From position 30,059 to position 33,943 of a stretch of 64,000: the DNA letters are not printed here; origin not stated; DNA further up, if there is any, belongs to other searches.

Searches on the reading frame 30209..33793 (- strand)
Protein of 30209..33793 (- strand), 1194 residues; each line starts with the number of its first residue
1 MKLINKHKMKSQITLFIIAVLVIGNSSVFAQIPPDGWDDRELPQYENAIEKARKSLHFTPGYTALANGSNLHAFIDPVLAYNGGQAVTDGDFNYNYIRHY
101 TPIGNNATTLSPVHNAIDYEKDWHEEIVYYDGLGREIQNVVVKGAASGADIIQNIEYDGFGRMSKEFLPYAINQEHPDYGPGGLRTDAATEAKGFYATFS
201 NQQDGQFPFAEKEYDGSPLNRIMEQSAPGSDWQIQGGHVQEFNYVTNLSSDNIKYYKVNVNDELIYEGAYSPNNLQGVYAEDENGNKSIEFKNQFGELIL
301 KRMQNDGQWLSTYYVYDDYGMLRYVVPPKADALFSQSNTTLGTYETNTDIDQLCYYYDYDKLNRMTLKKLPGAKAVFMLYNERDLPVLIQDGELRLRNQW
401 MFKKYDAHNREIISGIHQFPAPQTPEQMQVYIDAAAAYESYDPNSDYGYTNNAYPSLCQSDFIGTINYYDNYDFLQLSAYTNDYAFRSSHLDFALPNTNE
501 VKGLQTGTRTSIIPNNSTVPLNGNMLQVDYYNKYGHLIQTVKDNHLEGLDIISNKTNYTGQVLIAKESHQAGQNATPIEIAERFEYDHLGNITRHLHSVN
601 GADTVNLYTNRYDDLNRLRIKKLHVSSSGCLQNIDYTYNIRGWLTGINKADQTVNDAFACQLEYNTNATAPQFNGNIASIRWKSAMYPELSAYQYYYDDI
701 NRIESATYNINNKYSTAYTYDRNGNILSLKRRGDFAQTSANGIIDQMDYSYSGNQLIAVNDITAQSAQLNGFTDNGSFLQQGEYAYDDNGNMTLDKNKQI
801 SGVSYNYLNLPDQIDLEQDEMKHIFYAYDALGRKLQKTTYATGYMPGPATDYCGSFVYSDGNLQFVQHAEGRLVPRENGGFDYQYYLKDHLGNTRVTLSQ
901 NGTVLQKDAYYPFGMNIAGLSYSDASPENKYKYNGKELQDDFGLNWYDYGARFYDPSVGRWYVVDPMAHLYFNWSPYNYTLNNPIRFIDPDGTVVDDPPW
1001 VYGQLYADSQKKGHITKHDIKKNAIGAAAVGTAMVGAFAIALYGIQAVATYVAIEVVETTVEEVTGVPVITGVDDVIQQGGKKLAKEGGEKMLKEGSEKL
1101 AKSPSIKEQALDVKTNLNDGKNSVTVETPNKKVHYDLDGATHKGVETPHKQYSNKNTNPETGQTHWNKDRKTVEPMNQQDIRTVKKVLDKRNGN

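Call 8: search_protein_families(library=pfam, proteins=[window:30209-33793:-], max_evalue=0.1)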
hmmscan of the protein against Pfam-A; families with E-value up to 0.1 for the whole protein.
window:30209-33793:- (1194 aa): 3 families
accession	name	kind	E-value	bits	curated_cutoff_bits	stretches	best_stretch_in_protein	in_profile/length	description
PF20041.5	DUF6443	-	6.5e-36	124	27.8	1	118-245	17-136/137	Domain of unknown function (DUF6443)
PF15529.11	Ntox24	-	2.9e-08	34.3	24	1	1130-1171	46-87/91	Bacterial toxin 24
PF05593.20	RHS_repeat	-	0.00086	20.1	22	0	697-729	1-31/38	RHS Repeat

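Call 9: search_protein_families(library=ncbifam, proteins=[window:30209-33793:-], max_evalue=0.1)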
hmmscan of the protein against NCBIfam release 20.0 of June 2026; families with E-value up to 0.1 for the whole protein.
window:30209-33793:- (1194 aa): 2 families
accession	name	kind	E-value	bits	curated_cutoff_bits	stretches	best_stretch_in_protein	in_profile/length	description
TIGR03696.1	Rhs_assc_core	domain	1.5e-16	60.6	32.5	1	910-992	1-75/76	RHS repeat-associated core domain-containing protein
NF006830.1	PRK09355.1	equivalog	0.069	12.5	180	0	1044-1094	136-187/263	hydroxyethylthiazole kinase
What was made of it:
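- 30209..33793 (-): Partner polymorphic toxin, 1194 aa. Signal peptide; DUF6443 (res 118-245, 33059..33442); RHS repeats; Rhs core with IDPDG at res 988-992 (core 30818..31066); hydrophobic stretch res 1024-1057; Ntox24 (res 1130-1171, 30281..30406). Pfam and NCBIfam (calls 8, 9).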

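Call 44: find_homologous_proteins(query=window:30209-33793:-, max_evalue=1e-20)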
Query window:30209-33793:- (1194 aa): 1555 proteins with E <= 1e-20 among 8000 candidates; the best 120 are listed.
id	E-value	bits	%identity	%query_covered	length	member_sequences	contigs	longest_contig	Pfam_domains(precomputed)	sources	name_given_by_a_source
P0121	0.0e+0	2777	100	100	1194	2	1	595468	PF20041.6,PF15529.12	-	-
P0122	1.1e-266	906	46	82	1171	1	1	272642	PF05257.23,PF20041.6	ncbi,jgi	-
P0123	1.6e-266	906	46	82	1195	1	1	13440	PF15639.13,PF20041.6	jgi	jgi:RHS repeat-associated protein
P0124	3.7e-264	898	45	83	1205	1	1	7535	PF20041.6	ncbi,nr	ncbi:MAG: DUF6443 domain-containing protein [Bacteroidales bacterium]|nr:DUF6443 domain-containing p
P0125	2.7e-263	895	44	87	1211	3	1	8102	PF20041.6,PF05593.20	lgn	-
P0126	5.4e-256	871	46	82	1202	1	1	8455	PF20041.6,PF05593.20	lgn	-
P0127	4.7e-253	861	46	82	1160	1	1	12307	PF20041.6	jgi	-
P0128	7.4e-235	801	43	82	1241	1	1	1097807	PF20041.6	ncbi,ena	-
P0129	2.4e-225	769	43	82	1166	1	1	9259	PF20041.6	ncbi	-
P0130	2.7e-220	752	41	86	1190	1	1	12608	PF20041.6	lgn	-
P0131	3.3e-217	742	42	76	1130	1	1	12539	PF20041.6,PF05593.20,PF25023.2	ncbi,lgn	-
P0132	2.1e-200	687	40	83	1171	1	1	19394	PF20041.6,PF05593.20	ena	-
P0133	1.8e-171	591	41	73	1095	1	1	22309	PF20041.6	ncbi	-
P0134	1.1e-168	581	39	76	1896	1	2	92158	PF20041.6,PF13004.14,PF19081.7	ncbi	-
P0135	4.4e-163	563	34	93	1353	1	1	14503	PF20041.6,PF15529.12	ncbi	-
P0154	2.9e-148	514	38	75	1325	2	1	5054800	PF20041.6,PF05593.20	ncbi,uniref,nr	ncbi:DUF6443 domain-containing protein [Flavobacterium aquiphilum]|uniref:DUF6443 domain-containing 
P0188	2.6e-142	494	35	79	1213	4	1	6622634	PF20041.6,PF05593.20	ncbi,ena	-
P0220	9.3e-139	482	36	80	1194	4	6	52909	PF20041.6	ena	-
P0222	9.8e-139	482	36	76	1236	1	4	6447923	PF20041.6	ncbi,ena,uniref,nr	ncbi:DUF6443 domain-containing protein [Plebeiibacterium sediminum]|uniref:RHS repeat-associated cor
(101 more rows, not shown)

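Call 68: predict_structure(alignment_id=A4)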
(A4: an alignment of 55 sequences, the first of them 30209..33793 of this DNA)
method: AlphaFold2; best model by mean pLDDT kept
length: 1194 residues; sequences in the alignment: 55
mean_pLDDT: 77.8   pTM: 0.75
mean pLDDT of the five models: 77.8, 76.0, 75.1, 74.8, 73.0
residues with pLDDT >= 90: 557; 70-90: 378; 50-70: 51; < 50: 208
segments of 3 or more residues with pLDDT < 50: 1-9, 28-31, 1000-1194
pLDDT, mean of each block of 10 residues (from residue 1): 44 73 57 73 85 88 72 84 67 84 80 81 89 91 87 93 93 74 87 90 90 90 93 92 94 92 93 95 95 95 94 95 95 84 93 95 94 95 95 95 96 95 93 95 90 92 94 76 83 77 92 82 89 91 93 89 93 91 91 93 94 89 91 92 90 84 88 92 86 92 87 86 91 82 89 92 75 70 90 92 94 90 93 93 81 94 92 91 93 91 87 75 81 90 90 88 88 83 85 73 41 34 30 27 26 24 26 25 25 23 23 24 28 27 25 25 26 29 31 28
secondary structure, 60 per line:
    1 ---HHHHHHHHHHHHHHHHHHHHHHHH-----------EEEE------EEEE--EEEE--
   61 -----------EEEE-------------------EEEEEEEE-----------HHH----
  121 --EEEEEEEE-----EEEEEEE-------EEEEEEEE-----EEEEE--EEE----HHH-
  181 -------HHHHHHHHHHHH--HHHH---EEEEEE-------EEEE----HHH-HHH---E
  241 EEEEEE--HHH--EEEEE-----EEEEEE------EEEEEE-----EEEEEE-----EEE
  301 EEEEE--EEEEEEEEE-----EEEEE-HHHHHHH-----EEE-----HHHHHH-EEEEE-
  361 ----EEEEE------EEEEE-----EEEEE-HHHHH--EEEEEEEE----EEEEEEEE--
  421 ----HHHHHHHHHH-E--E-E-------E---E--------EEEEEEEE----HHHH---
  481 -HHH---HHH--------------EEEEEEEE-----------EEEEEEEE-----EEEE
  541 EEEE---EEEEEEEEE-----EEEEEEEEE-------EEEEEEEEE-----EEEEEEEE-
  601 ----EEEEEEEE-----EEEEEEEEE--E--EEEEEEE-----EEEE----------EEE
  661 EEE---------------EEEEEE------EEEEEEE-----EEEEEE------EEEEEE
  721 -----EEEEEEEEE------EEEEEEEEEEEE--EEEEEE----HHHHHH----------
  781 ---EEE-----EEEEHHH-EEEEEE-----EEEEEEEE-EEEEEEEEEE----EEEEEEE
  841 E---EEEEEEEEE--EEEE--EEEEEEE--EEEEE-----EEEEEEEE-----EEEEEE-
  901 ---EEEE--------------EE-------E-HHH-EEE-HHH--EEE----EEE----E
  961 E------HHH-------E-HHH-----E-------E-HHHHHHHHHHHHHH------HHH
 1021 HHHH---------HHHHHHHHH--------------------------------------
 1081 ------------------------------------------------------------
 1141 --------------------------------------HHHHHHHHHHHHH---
elements in order (helices of 4 or more, strands of 3 or more residues): H4-27 E39-42 E49-52 E55-58 E72-75 E95-102 E123-130 E136-142 E150-157 E163-167 E170-172 H188-199 H202-205 E209-214 E222-225 E240-246 E254-258 E264-269 E276-281 E287-292 E298-305 E308-316 E322-326 H328-334 E340-342 H348-353 E355-359 E365-369 E376-380 E386-390 H392-396 E399-406 E411-418 H425-434 E462-469 H474-477 E505-512 E524-531 E537-544 E548-556 E562-570 E578-586 E592-599 E605-612 E618-626 E632-638 E644-647 E658-663 E679-684 E691-697 E703-708 E715-720 E726-734 E741-752 E755-760 H765-770 E784-786 E792-795 E800-805 E811-818 E820-829 E834-841 E845-853 E856-859 E862-868 E871-875 E881-888 E894-899 E904-907 E937-939 E946-948 E953-955 H998-1011 H1018-1024 H1034-1042 H1179-1191
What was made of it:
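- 30209..33793 (-): AF2 pLDDT 77.8 with residues 1000-1194 disordered (call 68).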

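Call 71: fold_search(model_id=the predicted structure, library=pdb)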
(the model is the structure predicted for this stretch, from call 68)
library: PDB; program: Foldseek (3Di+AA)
matches with E <= 10: 603; with E <= 0.001: 64
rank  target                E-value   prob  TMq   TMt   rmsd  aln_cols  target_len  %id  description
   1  8fjp_A                3.8e-33  1.00  0.52  0.23   6.5      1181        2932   14  Cryo-EM structure of native mosquito salivary gland surface protein 1 (SGS1) (released 2023-03-01)
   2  6suq                  5.5e-33  1.00  0.48  0.28   8.0      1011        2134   15  Crystal Structure of TcdB2-TccC3-TEV (released 2019-12-04)
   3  6h6e_F                2.5e-32  1.00  0.48  0.28   7.7      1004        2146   14  PTC3 holotoxin complex from Photorhabdus luminecens in prepore state (TcdA1, TcdB2, TccC3) (released 2018-10-03)
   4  6sue_F                2.8e-32  1.00  0.48  0.27   8.8      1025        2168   15  Structure of Photorhabdus luminescens Tc holotoxin pore, Mutation TccC3-D651A (released 2019-11-06)
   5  6sup                  2.8e-32  1.00  0.43  0.25   9.2      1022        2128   14  Crystal Structure of TcdB2-TccC3-Cdc42 (released 2019-12-04)
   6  6suf_F                3.6e-32  1.00  0.47  0.27   8.2      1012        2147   15  Structure of Photorhabdus luminescens Tc holotoxin pore (released 2019-11-06)
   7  4o9x                  2.7e-31  1.00  0.48  0.28   8.5      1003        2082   15  Crystal Structure of TcdB2-TccC3 (released 2014-02-26)
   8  6h6g                  2.8e-31  1.00  0.48  0.28   8.2      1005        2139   15  Crystal Structure of TcdB2-TccC3 without hypervariable C-terminal region (released 2018-10-03)
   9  6h6f_F                1.9e-30  1.00  0.47  0.28   8.2      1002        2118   15  PTC3 holotoxin complex from Photorhabdus luminiscens - Mutant TcC-D651A (released 2018-10-03)
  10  9ifo_A                1.1e-29  1.00  0.23  0.21  28.8      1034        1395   15  Structure of Teneurin-Like Protein (TLP) (released 2026-03-11)
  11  7q97_A                1.3e-29  1.00  0.16  0.18  32.4      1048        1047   13  Structure of the bacterial type VI secretion system effector RhsA. (released 2021-12-22)
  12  8cp6_B                1.4e-28  1.00  0.20  0.22  30.5      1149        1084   12  Type six secretion system exported effector 5 (Tse5) (released 2023-12-06)
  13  8qja_D                2.1e-28  1.00  0.22  0.25  30.6      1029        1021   12  T6SS-linked Rhs repeat protein - Advenella mimigardefordensis VgrG-Rhs core (released 2024-09-25)
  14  8qja_A                3.3e-28  1.00  0.22  0.26  30.0      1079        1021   12  T6SS-linked Rhs repeat protein - Advenella mimigardefordensis VgrG-Rhs core (released 2024-09-25)
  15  8qja_B                5.0e-28  1.00  0.23  0.26  31.1      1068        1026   12  T6SS-linked Rhs repeat protein - Advenella mimigardefordensis VgrG-Rhs core (released 2024-09-25)
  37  8r54_A                1.3e-24  1.00  0.24  0.15  30.5      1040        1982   12  Mouse teneurin-3 non-compact subunit - A0B0 isoform (released 2024-05-08)
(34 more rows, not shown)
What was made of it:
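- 30209..33793 (-): Best fit to TcC chains, TMt 0.60-0.68 (call 71).
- On TcB (B subunit of Tc toxin complexes): Fits TcC chains at TMt 0.60-0.68 (call 71).
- Closest known: TcC subunits. Same: Model fits TcC chains at TMt 0.60-0.68 (call 71).
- The RHS model superposes poorly on closed cocoons (TM 0.13-0.35, rmsd 12-33 A) and well on TcC half-shells (TMt 0.60-0.68) (call 71).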

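Call 85: find_encoding_contigs(protein=P0154, flank=7000, max_places=1)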
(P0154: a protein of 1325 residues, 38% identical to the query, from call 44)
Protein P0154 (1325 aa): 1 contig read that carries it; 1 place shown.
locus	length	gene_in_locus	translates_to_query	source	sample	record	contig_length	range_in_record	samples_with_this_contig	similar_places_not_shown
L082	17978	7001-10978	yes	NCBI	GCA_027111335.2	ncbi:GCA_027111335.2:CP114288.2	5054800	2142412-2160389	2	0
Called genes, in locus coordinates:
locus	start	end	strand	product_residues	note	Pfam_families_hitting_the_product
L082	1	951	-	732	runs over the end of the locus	PF00263:Secretin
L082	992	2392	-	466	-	PF00437:T2SSE, PF13191:AAA_16 (faint)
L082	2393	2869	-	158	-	-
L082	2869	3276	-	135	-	PF16732:ComP_DUS (weak)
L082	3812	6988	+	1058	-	PF05593:RHS_repeat (weak)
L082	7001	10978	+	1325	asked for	PF05593:RHS_repeat (faint), PF20041:DUF6443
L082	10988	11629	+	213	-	-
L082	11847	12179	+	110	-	-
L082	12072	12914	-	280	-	PF03432:Relaxase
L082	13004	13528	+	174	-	-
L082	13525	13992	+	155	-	-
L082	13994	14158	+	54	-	-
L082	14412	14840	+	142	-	-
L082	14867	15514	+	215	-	-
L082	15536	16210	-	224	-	-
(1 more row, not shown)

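Call 86: find_encoding_contigs(protein=P0222, flank=7000, max_places=1)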
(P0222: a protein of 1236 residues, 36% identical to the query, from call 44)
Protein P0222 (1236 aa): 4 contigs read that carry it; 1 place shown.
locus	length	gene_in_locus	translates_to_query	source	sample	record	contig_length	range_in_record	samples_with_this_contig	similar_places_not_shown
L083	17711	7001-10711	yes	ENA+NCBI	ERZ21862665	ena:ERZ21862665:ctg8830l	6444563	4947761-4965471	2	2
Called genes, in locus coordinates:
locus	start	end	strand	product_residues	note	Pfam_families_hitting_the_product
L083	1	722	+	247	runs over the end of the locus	-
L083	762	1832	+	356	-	-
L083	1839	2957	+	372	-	PF15711:ILEI (faint)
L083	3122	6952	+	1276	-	PF05593:RHS_repeat (weak)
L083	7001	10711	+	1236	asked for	PF20041:DUF6443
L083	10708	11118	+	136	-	-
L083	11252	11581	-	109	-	PF01381:HTH_3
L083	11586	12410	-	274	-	PF13276:HTH_21, PF00665:rve, PF13683:rve_3, PF13333:rve_2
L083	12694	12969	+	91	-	PF01797:Y1_Tnp (weak)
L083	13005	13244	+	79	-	-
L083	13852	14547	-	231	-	PF00005:ABC_tran, PF13175:AAA_15 (faint), PF13304:AAA_21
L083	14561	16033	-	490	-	PF18940:DUF5687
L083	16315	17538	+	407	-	PF03349:Toluene_X, PF10677:DUF2490 (faint)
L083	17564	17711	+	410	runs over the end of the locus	PF00657:Lipase_GDSL, PF13472:Lipase_GDSL_2 (faint)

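Call 87: find_encoding_contigs(protein=P0188, flank=7000, max_places=1)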
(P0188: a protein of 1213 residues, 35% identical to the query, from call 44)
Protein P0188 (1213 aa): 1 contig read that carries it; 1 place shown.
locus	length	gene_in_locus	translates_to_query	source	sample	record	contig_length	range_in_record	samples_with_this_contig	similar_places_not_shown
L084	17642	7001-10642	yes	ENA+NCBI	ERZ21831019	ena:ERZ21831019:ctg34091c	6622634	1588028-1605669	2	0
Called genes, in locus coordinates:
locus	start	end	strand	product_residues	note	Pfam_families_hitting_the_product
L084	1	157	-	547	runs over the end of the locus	PF00795:CN_hydrolase, PF02540:NAD_synthase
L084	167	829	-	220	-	PF13568:OMP_b-brl_2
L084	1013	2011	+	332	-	PF25594:GldB_lipo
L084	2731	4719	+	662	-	-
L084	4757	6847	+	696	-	PF18962:Por_Secre_tail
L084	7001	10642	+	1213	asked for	PF20041:DUF6443, PF05593:RHS_repeat (faint)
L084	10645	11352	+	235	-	-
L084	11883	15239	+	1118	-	PF05593:RHS_repeat (faint)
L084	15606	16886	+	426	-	PF13353:Fer4_12 (weak), PF04055:Radical_SAM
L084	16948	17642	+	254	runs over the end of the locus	PF13566:DUF4130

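Call 88: find_encoding_contigs(protein=P0128, flank=7000, max_places=1)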
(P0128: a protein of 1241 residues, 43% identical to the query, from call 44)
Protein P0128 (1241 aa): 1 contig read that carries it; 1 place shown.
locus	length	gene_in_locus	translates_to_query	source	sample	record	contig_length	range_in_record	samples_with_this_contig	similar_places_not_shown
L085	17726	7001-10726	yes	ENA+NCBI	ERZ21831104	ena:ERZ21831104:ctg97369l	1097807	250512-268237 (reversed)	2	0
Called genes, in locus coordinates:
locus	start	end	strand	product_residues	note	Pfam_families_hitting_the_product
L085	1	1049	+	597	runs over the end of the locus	-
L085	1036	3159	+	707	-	PF18962:Por_Secre_tail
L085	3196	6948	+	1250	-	-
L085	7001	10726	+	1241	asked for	PF20041:DUF6443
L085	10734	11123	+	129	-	-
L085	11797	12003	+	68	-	-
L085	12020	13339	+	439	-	-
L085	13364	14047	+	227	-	-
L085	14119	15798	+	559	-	-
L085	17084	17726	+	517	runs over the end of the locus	PF12161:HsdM_N, PF02384:N6_Mtase, PF05175:MTS (faint)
